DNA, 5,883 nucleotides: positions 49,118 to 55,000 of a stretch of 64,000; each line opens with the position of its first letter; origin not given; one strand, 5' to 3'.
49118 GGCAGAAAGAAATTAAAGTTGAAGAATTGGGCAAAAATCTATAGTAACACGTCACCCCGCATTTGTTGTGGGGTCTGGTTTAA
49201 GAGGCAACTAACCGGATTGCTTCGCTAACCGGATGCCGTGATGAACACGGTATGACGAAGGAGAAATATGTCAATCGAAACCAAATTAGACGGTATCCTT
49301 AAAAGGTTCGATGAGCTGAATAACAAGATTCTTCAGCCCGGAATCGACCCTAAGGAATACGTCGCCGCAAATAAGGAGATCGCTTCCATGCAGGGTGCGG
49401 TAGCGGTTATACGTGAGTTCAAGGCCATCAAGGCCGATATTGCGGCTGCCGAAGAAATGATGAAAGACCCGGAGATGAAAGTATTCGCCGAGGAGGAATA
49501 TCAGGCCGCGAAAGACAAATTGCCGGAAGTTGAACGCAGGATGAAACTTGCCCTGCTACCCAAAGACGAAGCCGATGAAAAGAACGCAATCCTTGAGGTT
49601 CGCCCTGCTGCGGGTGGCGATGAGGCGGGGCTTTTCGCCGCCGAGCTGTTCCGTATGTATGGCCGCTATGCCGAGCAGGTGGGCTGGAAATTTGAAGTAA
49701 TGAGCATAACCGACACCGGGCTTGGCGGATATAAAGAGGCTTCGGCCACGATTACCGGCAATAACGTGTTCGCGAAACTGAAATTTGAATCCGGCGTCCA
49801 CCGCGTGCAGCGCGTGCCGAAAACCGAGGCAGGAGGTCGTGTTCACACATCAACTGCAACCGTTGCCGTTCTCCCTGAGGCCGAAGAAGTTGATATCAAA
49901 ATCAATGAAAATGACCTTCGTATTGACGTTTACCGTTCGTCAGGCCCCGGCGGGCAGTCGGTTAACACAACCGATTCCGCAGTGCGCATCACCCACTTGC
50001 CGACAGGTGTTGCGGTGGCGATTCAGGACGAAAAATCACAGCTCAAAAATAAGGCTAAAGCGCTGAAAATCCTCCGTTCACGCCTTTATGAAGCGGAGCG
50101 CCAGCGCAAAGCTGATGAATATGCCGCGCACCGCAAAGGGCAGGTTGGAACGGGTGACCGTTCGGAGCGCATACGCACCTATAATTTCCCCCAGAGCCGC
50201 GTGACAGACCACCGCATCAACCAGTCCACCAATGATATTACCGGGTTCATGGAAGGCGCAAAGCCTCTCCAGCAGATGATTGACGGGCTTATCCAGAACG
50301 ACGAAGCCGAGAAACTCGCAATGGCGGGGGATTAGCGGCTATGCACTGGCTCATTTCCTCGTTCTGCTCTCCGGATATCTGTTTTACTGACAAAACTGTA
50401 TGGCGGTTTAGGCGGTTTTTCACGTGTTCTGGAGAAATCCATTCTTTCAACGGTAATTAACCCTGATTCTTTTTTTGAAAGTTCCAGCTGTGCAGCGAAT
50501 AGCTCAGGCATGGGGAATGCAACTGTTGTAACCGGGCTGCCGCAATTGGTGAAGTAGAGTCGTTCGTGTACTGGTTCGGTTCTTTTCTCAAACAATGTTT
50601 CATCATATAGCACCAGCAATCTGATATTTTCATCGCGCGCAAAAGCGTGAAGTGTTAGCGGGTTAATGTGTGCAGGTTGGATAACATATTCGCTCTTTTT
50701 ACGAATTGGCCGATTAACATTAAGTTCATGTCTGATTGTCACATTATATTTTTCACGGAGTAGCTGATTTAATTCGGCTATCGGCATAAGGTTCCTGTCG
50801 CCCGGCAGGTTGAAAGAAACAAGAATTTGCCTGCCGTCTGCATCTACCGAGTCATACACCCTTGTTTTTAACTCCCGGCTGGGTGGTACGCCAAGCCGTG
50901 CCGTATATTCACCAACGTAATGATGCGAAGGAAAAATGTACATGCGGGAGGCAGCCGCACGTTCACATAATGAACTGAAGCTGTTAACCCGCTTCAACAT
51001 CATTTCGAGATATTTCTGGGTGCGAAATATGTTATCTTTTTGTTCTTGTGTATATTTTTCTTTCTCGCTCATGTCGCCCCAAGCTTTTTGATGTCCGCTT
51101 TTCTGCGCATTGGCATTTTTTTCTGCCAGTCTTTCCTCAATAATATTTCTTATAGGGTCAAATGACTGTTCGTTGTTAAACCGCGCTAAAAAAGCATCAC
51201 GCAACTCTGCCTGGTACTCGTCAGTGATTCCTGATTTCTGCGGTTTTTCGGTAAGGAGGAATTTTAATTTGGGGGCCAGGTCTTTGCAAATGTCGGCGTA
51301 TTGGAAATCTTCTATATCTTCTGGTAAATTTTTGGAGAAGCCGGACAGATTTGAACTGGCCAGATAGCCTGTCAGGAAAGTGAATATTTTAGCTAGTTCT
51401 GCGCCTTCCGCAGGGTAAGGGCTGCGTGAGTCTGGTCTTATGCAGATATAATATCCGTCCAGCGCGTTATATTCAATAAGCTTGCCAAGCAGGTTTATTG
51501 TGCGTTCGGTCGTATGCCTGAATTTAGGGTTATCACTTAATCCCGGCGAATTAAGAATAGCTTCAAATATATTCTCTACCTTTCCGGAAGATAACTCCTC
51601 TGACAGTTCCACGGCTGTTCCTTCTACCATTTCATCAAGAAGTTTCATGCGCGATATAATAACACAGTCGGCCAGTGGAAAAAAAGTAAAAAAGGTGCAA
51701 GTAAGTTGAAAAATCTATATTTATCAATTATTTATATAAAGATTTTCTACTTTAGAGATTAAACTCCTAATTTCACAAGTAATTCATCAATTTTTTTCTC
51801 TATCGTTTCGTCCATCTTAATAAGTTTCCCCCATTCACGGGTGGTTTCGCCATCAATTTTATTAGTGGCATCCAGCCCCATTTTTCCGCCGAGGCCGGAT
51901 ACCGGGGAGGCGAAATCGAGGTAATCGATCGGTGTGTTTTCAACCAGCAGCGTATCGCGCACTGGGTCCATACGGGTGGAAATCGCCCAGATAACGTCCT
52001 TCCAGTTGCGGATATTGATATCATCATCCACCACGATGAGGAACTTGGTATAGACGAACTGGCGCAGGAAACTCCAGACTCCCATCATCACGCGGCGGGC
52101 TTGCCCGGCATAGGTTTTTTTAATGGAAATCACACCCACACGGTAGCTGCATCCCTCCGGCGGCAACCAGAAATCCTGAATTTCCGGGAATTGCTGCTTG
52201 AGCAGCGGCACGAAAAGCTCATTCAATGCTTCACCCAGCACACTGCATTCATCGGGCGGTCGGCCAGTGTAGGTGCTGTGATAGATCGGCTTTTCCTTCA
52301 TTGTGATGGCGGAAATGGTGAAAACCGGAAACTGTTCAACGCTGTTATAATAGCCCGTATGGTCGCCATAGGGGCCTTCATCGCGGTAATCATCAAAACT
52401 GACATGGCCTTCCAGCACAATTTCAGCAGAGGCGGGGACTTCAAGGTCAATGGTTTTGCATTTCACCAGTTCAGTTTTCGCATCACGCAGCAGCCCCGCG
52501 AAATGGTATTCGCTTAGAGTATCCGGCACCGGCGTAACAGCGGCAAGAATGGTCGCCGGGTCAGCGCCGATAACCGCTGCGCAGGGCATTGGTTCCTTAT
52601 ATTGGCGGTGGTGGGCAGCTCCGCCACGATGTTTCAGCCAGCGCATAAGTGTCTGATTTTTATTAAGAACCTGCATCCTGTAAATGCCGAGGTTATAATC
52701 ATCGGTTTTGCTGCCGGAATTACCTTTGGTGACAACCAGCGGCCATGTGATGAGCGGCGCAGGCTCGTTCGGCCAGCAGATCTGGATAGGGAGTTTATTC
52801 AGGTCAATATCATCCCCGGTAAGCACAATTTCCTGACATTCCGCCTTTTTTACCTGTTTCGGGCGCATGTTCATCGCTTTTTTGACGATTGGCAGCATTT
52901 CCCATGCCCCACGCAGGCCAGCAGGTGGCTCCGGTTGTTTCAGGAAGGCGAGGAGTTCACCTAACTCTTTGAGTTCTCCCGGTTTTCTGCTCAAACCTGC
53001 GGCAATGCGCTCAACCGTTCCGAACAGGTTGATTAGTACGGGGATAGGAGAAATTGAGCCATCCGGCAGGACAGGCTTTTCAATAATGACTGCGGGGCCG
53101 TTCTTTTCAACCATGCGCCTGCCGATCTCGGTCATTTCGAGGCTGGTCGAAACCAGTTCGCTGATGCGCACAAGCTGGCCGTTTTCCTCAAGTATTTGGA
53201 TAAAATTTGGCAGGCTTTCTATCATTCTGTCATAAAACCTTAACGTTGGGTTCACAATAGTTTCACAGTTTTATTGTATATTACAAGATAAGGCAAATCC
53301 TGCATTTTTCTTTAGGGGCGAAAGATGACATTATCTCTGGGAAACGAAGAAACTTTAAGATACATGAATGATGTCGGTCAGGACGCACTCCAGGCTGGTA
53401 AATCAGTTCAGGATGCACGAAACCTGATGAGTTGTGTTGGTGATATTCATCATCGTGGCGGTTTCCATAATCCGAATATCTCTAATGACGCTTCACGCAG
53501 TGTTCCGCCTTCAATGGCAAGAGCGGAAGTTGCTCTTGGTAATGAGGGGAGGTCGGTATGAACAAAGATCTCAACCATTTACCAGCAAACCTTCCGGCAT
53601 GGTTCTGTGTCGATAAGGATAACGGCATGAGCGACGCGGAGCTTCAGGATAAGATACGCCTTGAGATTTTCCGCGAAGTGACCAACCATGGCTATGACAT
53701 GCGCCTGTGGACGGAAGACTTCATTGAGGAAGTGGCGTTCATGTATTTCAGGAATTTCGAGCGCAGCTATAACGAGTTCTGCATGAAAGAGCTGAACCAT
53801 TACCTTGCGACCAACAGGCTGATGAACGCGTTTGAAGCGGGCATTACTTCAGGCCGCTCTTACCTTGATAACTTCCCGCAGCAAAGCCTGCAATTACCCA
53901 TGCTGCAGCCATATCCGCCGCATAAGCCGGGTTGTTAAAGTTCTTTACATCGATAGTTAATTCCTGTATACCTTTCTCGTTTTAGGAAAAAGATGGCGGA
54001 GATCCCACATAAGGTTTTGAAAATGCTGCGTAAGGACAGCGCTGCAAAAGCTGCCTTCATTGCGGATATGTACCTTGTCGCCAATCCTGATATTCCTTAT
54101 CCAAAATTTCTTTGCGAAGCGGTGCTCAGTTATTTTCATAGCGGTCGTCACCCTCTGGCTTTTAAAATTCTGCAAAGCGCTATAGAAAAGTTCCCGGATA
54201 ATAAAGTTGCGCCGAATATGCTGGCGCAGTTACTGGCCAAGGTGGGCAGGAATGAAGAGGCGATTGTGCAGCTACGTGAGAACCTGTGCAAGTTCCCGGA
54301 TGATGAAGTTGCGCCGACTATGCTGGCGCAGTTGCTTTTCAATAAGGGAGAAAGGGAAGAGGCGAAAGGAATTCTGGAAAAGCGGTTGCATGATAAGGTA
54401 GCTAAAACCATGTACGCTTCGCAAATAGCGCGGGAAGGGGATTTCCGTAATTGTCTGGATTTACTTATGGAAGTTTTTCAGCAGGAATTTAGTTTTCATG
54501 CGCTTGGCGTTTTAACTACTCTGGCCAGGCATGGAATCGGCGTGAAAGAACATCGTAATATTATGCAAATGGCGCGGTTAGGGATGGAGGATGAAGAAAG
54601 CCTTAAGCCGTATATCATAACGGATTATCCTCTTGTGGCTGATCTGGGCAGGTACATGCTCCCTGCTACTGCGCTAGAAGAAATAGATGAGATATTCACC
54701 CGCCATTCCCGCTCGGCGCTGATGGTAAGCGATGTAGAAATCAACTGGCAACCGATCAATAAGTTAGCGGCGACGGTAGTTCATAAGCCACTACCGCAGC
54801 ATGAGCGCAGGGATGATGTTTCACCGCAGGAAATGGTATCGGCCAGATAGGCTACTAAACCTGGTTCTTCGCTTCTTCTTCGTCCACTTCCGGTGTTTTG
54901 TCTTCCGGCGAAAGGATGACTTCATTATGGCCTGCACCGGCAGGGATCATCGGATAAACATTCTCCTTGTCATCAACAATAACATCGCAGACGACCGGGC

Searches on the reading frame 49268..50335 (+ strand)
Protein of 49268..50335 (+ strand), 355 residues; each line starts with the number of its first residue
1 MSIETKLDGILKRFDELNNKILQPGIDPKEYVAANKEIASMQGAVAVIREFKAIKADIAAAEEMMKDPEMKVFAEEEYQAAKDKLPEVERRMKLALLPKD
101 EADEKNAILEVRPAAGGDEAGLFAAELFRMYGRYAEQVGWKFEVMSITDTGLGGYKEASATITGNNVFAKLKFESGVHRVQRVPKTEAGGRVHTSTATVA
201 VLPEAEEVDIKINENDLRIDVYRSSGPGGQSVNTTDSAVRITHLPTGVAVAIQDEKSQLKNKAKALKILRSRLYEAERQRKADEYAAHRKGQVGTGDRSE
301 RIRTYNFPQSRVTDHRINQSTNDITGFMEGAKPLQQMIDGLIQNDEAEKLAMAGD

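Call 94: search_protein_families(library=pfam, proteins=[window:49268-50335:+], max_evalue=0.0001)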
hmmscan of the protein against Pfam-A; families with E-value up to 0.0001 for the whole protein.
window:49268-50335:+ (355 aa): 2 families
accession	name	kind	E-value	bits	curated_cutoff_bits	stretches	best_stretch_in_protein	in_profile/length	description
PF03462.23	PCRF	-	8.1e-67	225.2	24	1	12-199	3-194/194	PCRF domain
PF00472.26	RF-1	-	2.8e-44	150.2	35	1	206-316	1-116/116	RF-1 domain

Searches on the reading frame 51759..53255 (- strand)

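Call 94: search_protein_families(library=pfam, proteins=[window:51759-53255:-], max_evalue=0.0001)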
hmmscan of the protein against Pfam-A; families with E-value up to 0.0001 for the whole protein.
window:51759-53255:- (498 aa): 3 families
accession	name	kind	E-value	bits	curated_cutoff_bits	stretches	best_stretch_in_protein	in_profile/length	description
PF01977.22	UbiD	-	9e-79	263.9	23.3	1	134-333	2-206/206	3-octaprenyl-4-hydroxybenzoate carboxy-lyase Rift-related domain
PF20696.2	UbiD_C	-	4.6e-47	159.6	24.2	1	339-463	2-127/127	3-octaprenyl-4-hydroxybenzoate carboxy-lyase C-terminal domain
PF20695.2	UbiD_N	-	5.3e-20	71.7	24.3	1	19-102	1-78/78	3-octaprenyl-4-hydroxybenzoate carboxy-lyase N-terminal domain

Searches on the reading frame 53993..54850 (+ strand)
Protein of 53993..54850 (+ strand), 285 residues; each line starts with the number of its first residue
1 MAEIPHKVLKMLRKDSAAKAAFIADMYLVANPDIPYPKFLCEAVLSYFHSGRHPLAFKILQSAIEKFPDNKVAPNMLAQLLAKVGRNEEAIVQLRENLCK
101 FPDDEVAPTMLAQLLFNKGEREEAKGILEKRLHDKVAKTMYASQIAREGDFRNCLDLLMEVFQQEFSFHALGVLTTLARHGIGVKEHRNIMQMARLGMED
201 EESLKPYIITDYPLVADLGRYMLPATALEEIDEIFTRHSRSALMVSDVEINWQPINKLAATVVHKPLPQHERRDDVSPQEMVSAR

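Call 94: search_protein_families(library=pfam, proteins=[window:53993-54850:+], max_evalue=0.0001)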
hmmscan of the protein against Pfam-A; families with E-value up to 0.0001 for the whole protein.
window:53993-54850:+ (285 aa): 4 families
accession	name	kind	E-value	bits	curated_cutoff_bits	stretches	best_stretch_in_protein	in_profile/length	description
PF14559.12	TPR_19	-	3.1e-11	43.8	25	2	49-94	3-48/68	Tetratricopeptide repeat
PF12895.13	ANAPC3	-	6.2e-08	33.3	27.2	0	17-95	5-80/82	Anaphase-promoting complex, cyclosome, subunit 3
PF13428.12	TPR_14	-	5.2e-07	30.2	23.5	0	45-71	9-35/44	Tetratricopeptide repeat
PF14561.12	TPR_20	-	4.2e-06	27.4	25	0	60-98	11-49/90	Tetratricopeptide repeat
